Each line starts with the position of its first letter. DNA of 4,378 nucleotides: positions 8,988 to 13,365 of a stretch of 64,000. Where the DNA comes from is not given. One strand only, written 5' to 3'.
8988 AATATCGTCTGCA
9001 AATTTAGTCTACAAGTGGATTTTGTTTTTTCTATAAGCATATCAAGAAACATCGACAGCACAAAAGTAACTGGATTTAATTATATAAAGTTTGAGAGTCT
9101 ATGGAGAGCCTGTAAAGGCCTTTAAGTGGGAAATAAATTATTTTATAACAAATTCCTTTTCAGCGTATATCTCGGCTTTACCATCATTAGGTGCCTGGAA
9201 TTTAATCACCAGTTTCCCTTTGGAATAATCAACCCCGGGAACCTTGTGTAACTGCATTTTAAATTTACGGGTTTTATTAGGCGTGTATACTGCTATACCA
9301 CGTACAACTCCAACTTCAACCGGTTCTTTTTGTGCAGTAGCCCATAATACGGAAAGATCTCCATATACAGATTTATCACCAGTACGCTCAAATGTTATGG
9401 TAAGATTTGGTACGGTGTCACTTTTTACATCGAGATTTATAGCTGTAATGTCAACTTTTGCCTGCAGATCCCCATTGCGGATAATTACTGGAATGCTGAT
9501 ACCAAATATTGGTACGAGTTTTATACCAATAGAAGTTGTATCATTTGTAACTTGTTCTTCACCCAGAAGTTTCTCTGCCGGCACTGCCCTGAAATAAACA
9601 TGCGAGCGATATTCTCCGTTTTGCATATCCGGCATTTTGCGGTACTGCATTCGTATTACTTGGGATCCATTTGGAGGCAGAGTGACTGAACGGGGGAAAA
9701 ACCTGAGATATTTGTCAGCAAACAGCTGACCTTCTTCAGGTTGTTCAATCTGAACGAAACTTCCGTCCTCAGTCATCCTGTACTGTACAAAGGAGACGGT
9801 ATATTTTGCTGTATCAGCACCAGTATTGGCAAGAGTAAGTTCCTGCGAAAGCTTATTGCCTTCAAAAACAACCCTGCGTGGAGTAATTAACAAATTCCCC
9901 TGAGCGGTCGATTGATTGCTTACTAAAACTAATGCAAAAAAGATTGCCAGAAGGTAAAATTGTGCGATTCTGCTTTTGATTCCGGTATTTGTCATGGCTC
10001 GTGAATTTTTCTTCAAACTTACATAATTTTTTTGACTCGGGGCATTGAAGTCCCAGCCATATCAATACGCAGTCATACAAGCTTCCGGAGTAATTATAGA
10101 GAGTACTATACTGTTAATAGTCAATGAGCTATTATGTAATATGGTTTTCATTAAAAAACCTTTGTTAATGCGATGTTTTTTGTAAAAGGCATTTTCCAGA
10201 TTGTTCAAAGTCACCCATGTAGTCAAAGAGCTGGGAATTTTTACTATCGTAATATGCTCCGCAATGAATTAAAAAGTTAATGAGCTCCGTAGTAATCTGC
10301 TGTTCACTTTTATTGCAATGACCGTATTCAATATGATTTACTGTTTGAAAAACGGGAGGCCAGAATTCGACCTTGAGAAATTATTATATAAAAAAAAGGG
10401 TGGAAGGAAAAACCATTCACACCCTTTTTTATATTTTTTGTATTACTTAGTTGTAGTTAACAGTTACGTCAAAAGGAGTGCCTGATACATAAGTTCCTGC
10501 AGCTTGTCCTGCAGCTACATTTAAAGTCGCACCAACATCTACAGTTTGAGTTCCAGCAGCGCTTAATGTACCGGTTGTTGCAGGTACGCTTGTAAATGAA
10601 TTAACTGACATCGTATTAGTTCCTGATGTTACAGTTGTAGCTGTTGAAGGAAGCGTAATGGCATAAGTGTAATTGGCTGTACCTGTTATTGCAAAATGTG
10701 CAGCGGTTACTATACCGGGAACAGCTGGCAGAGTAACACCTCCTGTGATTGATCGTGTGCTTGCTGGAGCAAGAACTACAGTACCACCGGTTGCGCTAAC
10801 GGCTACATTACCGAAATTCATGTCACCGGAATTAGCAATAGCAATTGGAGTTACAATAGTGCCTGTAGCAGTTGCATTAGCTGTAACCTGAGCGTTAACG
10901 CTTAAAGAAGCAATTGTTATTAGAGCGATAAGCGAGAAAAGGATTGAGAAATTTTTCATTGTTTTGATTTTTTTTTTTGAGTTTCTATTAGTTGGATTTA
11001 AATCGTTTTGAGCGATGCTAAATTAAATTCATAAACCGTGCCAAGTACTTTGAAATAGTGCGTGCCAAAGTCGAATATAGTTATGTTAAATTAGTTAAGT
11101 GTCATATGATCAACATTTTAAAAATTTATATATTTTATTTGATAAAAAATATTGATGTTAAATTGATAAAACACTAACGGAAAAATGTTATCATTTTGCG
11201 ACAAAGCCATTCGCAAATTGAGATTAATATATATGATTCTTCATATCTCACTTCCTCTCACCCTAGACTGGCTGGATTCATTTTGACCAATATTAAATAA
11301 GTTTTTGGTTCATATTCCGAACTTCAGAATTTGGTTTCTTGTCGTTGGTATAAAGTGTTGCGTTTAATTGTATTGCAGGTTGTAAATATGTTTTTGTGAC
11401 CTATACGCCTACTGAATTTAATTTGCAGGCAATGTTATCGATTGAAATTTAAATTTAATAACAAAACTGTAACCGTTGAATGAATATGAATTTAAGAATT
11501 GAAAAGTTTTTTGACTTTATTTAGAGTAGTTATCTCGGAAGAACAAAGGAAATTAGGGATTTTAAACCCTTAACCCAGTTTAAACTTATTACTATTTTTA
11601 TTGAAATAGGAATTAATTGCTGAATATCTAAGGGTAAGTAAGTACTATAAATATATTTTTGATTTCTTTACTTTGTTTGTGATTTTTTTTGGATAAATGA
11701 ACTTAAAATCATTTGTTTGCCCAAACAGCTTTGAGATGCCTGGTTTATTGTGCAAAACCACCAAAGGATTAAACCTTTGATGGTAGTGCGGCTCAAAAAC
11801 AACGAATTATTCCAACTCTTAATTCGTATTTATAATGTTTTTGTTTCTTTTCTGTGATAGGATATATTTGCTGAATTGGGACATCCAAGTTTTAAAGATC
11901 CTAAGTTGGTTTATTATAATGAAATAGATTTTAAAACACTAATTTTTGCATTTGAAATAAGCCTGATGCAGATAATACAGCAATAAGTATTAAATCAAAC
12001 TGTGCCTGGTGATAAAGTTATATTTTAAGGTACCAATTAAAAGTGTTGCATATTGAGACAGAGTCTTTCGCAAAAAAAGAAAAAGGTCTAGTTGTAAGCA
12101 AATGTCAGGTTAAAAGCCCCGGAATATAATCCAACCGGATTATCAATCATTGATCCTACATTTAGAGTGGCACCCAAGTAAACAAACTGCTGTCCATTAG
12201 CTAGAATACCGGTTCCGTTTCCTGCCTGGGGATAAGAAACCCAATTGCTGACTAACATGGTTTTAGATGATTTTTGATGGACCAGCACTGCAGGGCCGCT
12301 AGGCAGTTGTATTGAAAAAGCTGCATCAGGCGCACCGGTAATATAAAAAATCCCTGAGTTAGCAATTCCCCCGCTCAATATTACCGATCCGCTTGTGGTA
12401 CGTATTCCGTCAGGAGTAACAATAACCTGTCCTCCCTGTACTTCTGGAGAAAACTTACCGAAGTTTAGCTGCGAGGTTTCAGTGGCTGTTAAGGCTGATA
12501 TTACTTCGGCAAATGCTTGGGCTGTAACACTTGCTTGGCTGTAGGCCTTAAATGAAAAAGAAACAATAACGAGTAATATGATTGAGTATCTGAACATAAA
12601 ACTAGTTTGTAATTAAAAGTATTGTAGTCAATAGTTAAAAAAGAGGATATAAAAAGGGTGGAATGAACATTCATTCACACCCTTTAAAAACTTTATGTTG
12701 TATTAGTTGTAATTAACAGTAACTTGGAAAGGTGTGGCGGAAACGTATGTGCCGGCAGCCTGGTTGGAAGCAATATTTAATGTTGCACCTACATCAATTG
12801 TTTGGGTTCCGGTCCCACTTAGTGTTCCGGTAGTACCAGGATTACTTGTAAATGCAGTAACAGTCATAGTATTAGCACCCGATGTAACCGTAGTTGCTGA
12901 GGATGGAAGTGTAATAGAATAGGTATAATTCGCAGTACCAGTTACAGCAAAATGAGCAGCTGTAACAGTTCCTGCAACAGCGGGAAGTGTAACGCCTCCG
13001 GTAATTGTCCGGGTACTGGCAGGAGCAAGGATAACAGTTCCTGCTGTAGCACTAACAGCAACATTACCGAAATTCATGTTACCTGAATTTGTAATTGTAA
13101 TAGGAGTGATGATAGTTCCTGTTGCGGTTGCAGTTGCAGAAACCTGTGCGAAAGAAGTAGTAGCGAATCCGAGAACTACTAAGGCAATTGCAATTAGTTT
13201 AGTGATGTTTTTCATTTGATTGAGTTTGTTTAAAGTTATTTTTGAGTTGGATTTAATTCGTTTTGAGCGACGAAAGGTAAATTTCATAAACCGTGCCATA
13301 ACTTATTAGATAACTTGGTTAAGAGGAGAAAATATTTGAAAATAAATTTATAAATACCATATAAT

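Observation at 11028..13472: Two copies of a conserved enhancer-plus-(-24/-12)-like promoter module in front of the two class-1 subunit genes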

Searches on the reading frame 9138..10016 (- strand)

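Call 7: search_protein_families(library=pfam, proteins=[window:9138-10016:-], max_evalue=0.01)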
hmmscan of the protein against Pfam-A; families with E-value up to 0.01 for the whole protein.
window:9138-10016:- (292 aa): 3 families
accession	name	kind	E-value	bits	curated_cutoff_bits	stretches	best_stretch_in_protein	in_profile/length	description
PF06280.18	fn3_5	-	2e-06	28.9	27.6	1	53-124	7-77/112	Fn3-like domain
PF00345.26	PapD_N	-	0.0022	18.4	23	0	44-153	4-100/126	Pili and flagellar-assembly chaperone, PapD N-terminal domain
PF22544.2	HYDIN_VesB_CFA65-like_Ig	-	0.0024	18.5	25.5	0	49-76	14-42/100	HYDIN/CFA65/VesB-like, Ig-like domain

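Call 70: search_protein_families(library=ncbifam, proteins=[window:9138-10016:-], max_evalue=0.01)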
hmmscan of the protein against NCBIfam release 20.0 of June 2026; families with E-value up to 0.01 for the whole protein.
window:9138-10016:- (292 aa): 0 families

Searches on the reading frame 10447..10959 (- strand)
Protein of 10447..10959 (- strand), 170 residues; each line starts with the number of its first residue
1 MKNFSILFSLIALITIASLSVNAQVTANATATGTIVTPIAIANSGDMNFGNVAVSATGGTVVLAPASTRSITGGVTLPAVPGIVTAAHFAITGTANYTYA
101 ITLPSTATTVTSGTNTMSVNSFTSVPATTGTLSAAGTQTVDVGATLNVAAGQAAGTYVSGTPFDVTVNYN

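Call 7: search_protein_families(library=pfam, proteins=[window:10447-10959:-], max_evalue=0.01)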
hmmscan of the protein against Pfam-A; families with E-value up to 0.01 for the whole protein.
window:10447-10959:- (170 aa): 1 family
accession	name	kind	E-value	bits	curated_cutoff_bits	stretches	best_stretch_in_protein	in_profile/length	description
PF14352.11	DUF4402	-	1.2e-29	104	25.2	1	40-169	2-129/129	Domain of unknown function (DUF4402)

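Call 8: find_homologous_proteins(query=window:10447-10959:-)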
Query window:10447-10959:- (170 aa): 2594 proteins with E <= 0.001 among 3269 candidates; the best 120 are listed.
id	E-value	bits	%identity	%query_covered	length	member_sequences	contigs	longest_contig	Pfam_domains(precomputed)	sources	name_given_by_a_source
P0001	6.3e-77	274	87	100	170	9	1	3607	PF14352.12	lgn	-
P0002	1.6e-75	270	85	100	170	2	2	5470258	PF14352.12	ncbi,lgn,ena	-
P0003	7.4e-75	268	84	100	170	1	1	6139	PF14352.12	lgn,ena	-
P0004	1.3e-74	267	83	100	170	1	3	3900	PF14352.12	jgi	jgi:hypothetical protein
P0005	1.8e-74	267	84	100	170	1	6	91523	PF14352.12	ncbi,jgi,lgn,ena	jgi:hypothetical protein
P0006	6.4e-74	265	83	100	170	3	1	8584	PF14352.12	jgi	-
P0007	1.4e-70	254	81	100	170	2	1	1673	PF14352.12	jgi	jgi:hypothetical protein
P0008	3.5e-68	246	79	100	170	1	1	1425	PF14352.12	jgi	-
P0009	1.6e-67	244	76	100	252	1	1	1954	PF14352.12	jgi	-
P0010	1.7e-66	241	75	100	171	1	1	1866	PF14352.12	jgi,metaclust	metaclust:\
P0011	3.0e-65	237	76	100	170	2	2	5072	PF14352.12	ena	-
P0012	1.9e-64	234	74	100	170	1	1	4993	PF14352.12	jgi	jgi:hypothetical protein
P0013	2.9e-64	233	74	100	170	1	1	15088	PF14352.12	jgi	-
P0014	1.2e-63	231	75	100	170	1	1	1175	PF14352.12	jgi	-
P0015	3.5e-63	230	74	100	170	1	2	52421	PF14352.12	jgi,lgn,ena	-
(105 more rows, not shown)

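Call 12: find_related_loci(query=A2, collection=genome_contigs, flank=6000)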
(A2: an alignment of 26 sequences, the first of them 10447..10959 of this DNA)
Query A2 (170 aa) in genome_contigs; peptide patterns used: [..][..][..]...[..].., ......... (x = any residue, [..] = any of these).
559 stretches matched a pattern; 504 encode a relative of the query (tblastn E <= 1e-3); the best 80 are kept; 80 distinct loci.
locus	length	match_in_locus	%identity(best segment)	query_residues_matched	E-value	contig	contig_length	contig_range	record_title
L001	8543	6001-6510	85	1-170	2e-86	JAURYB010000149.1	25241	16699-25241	MAG: Bacteroidales bacterium isolate E10_metabat.bin.71 E10_k141_216872, whole genome shotgun sequence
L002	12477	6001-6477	87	12-170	8e-81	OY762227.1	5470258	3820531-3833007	MAG: Bacteroidales bacterium isolate cc17bfec-530c-4f6e-b71b-c66012ddb9bb genome assembly, chromosome: 1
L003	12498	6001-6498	84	5-170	1e-73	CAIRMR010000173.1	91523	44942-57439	MAG: uncultured Bacteroidales bacterium isolate Loclat_bin-01022 genome assembly, contig: bin-01022:173/223, whole genom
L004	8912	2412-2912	72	1-170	3e-70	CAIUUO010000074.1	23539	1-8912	MAG: uncultured Bacteroidia bacterium isolate Umea3p4_bin-0228 genome assembly, contig: bin-0228:074/304, whole genome s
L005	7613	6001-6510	65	1-170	2e-61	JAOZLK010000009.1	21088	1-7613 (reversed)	MAG: Bacteroidales bacterium isolate GMC10.metabat2.103 NODE_1237_length_21088_cov_6.872343, whole genome shotgun sequen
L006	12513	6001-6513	65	1-170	8e-61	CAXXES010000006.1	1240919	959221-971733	MAG: uncultured Sunxiuqinia sp. isolate 265086c5-4c6e-4d68-95d9-2f43da8c74dd genome assembly, contig: contig_6, whole ge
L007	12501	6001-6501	74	1-170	1e-60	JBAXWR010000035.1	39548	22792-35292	MAG: Mariniphaga sp. isolate ELA718 MAG718_35, whole genome shotgun sequence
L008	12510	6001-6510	64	1-170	3e-60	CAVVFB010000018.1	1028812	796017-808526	MAG: uncultured Bacteroidetes bacterium isolate MFD04716.bin.2.43 genome assembly, contig: contig_7310, whole genome sho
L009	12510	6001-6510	71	1-170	5e-60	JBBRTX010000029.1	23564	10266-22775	MAG: Bacteroidales bacterium isolate La2_metabat2.315 La2_metabat2.315_K_3733890L23564_cov_24.9012, whole genome shotgun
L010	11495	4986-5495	69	1-170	8e-60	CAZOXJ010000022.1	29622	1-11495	MAG TPA_asm: uncultured Lentimicrobiaceae bacterium isolate SRP272421_co1_58 genome assembly, contig: NODE_3472_length_2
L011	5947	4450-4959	66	1-170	3e-59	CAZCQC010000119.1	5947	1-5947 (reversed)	MAG TPA_asm: uncultured Rikenellaceae bacterium isolate binchicken_co255_422 genome assembly, contig: k141_3919989, whol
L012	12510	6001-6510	64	1-170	1e-59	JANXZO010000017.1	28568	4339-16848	MAG: Bacteroidales bacterium isolate GL140_4_metabat_342 GL140_4_k141_1164200, whole genome shotgun sequence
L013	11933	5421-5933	66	1-170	4e-59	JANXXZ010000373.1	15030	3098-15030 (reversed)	MAG: Bacteroidales bacterium isolate GL140_3_metabat_260_sub GL140_3_k141_2417454, whole genome shotgun sequence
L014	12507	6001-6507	68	1-170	5e-59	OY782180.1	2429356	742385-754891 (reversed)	MAG: Bacteroidales bacterium isolate 6865eb80-0167-452b-a26f-3b1968b004fa genome assembly, chromosome: 1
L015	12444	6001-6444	68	23-170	2e-58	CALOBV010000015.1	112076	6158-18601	MAG: uncultured Marinilabiliaceae bacterium isolate HOU_bin.0183 genome assembly, contig: contig_44409, whole genome sho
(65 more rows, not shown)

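Call 54: search_solved_structures(query=window:10447-10959:-, max_evalue=1)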
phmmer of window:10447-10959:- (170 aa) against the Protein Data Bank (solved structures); distinct sequences matched with E-value up to 1: 1.
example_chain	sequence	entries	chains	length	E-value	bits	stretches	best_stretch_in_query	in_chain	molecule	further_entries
7ug9_A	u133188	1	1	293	0.59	13.5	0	26-85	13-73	5'-3' exoribonuclease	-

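Call 68: predict_structure(alignment_id=A2)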
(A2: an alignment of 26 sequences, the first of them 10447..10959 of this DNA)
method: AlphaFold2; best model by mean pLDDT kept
length: 170 residues; sequences in the alignment: 26
mean_pLDDT: 59.4   pTM: 0.45
mean pLDDT of the five models: 59.4, 53.9, 53.0, 47.6, 44.0
residues with pLDDT >= 90: 0; 70-90: 55; 50-70: 63; < 50: 52
segments of 3 or more residues with pLDDT < 50: 18-21, 37-84
pLDDT, mean of each block of 10 residues (from residue 1): 70 56 58 51 38 34 40 39 54 78 73 73 77 81 64 64 61
secondary structure, 60 per line:
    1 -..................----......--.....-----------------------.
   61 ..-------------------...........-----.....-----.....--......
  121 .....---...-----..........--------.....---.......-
elements in order: H2-19 E24-29 E32-36 E60-62 E82-92 E98-102 E108-112 E115-125 E129-131 E137-146 E155-159 E163-169

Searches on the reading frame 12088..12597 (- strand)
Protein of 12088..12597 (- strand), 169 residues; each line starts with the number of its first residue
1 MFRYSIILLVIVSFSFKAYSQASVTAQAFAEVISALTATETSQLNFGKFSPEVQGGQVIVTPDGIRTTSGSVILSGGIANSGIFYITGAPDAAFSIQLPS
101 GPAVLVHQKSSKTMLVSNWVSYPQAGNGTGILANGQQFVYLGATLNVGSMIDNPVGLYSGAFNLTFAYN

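Call 7: search_protein_families(library=pfam, proteins=[window:12088-12597:-], max_evalue=0.01)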
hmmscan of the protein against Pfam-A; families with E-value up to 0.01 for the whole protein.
window:12088-12597:- (169 aa): 1 family
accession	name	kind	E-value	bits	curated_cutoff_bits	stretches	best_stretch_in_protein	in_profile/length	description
PF14352.11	DUF4402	-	3.4e-25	89.6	25.2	1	36-168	1-129/129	Domain of unknown function (DUF4402)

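Call 70: search_protein_families(library=ncbifam, proteins=[window:12088-12597:-], max_evalue=0.01)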
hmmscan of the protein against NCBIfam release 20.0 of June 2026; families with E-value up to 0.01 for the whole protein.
window:12088-12597:- (169 aa): 0 families

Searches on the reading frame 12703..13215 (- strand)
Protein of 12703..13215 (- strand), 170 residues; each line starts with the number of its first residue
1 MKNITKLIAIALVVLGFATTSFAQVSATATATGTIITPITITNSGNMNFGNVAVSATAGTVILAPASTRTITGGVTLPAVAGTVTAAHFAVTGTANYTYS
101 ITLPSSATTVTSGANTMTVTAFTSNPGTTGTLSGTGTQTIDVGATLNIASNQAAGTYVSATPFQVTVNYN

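Call 7: search_protein_families(library=pfam, proteins=[window:12703-13215:-], max_evalue=0.01)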
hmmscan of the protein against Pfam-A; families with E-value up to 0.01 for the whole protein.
window:12703-13215:- (170 aa): 1 family
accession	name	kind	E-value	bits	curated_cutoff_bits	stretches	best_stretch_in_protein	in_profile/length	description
PF14352.11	DUF4402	-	3e-30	106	25.2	1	39-169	1-129/129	Domain of unknown function (DUF4402)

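Call 70: search_protein_families(library=ncbifam, proteins=[window:12703-13215:-], max_evalue=0.01)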
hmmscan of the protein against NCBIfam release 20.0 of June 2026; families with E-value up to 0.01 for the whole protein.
window:12703-13215:- (170 aa): 0 families
